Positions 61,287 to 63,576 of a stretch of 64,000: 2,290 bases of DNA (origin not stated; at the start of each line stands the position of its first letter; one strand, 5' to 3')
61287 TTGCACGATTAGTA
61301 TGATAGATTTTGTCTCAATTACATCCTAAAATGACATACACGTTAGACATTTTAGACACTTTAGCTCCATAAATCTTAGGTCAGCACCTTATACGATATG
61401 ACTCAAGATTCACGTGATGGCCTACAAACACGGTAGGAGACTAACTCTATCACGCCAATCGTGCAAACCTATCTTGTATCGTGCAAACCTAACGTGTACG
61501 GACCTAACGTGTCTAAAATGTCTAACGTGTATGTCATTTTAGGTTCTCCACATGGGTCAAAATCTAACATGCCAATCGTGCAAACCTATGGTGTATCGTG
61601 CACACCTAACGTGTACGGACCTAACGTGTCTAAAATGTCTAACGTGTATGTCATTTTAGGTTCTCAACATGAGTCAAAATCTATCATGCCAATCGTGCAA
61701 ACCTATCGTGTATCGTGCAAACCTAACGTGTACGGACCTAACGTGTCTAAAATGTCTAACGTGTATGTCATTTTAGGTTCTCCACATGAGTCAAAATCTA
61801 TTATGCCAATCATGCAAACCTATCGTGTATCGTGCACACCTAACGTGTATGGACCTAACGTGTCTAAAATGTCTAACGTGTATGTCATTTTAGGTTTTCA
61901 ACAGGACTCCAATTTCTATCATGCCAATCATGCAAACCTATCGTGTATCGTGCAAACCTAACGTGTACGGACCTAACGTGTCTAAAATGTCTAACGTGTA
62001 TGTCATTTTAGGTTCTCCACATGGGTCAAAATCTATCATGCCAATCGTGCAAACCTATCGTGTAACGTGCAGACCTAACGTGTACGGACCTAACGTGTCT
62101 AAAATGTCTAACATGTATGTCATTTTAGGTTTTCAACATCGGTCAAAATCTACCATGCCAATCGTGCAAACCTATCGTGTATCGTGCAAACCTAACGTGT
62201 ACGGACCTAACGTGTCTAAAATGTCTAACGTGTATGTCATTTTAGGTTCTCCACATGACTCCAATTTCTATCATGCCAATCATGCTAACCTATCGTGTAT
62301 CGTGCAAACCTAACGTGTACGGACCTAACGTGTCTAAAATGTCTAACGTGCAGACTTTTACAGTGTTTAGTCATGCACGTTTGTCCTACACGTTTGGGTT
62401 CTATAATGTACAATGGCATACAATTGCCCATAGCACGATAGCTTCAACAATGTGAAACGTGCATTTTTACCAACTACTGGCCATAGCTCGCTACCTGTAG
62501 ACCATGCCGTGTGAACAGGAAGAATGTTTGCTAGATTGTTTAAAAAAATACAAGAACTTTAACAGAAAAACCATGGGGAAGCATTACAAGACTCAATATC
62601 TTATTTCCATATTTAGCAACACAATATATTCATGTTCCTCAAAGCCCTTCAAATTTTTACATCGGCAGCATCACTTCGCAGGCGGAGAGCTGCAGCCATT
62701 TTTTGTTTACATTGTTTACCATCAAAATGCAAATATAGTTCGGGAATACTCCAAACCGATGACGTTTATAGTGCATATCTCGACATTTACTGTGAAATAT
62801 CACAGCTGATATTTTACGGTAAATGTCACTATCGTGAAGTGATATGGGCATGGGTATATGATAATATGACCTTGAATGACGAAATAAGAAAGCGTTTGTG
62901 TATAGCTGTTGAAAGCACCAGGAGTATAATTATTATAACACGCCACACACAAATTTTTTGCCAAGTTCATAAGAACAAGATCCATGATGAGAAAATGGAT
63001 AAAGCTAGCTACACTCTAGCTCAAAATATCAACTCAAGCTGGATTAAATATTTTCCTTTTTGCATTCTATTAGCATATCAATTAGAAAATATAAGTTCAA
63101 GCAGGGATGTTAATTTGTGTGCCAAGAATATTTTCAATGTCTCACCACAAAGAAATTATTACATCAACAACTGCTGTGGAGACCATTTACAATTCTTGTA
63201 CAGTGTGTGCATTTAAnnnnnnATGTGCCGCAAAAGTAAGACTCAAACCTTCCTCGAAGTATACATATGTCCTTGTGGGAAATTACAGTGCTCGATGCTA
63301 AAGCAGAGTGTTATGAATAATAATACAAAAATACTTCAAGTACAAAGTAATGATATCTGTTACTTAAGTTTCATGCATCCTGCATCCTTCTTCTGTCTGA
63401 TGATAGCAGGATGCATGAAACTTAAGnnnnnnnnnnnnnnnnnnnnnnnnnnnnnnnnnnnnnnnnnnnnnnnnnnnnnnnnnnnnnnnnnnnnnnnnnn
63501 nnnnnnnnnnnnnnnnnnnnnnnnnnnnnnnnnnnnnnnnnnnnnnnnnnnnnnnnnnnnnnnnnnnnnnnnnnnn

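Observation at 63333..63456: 124-bp near-perfect hairpin (51-bp arms, 1 mismatch) adjacent to an (AT)55 tract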

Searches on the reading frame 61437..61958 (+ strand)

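Call 14: search_protein_families(library=pfam, proteins=[window:61437-61958:+], max_evalue=0.01)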
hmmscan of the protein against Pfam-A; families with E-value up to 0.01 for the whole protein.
window:61437-61958:+ (174 aa): 5 families
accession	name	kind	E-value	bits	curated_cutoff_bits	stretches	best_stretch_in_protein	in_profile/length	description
PF03554.18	Herpes_UL73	-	1.4e-08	35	23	0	120-153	16-49/75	UL73 viral envelope glycoprotein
PF01849.23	NAC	-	1.5e-05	25.2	21.3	0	95-118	36-56/57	NAC domain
PF10542.14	Vitelline_membr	-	0.00028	21.1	25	0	10-21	8-19/38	Vitelline membrane cysteine-rich region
PF21358.2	Ezh2_MCSS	-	0.00028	21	27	0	132-143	3-14/53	Ezh2, MCSS domain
PF08655.15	DASH_Ask1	-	0.0017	18.7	20.7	0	81-96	28-43/64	DASH complex subunit Ask1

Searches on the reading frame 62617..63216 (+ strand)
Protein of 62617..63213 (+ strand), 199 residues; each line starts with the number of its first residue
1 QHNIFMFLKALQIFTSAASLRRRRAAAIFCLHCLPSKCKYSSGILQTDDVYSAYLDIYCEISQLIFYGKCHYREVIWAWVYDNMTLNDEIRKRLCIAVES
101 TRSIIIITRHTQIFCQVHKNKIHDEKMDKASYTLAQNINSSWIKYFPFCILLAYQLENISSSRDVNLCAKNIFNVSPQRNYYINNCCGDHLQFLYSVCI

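Call 14: search_protein_families(library=pfam, proteins=[window:62617-63213:+], max_evalue=0.01)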
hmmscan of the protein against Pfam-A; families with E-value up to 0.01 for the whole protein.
window:62617-63213:+ (199 aa): 0 families

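Call 15: find_encoding_contigs(protein=window:62632-63216:+, flank=10000, max_places=10)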
Protein window:62632-63216:+ (194 aa): no gene with exactly this product is on record in the collection.

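Call 16: find_homologous_proteins(query=window:62617-63213:+, max_evalue=0.01)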
Query window:62617-63213:+: 30 candidates shared short words with the query, none scored E <= 0.01.

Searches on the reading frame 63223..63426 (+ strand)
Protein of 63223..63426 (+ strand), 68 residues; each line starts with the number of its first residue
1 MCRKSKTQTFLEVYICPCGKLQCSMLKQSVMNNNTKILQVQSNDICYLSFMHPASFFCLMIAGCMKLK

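Call 57: search_protein_representatives(protein=window:63223-63426:+)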
Query: 68 residues. Proteins with E-value up to 0.001 (for the whole library): 5; up to 1e-10: 0; up to 1e-30: 0. The best 5 are listed.
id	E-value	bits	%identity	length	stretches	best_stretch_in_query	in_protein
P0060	9.6e-09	51.4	28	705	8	14-61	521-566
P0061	2.1e-08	50.4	46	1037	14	16-60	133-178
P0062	1.2e-05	41.7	29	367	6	31-55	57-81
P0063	1.5e-05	41.4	27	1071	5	6-37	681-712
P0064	6.2e-04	36.3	-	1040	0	-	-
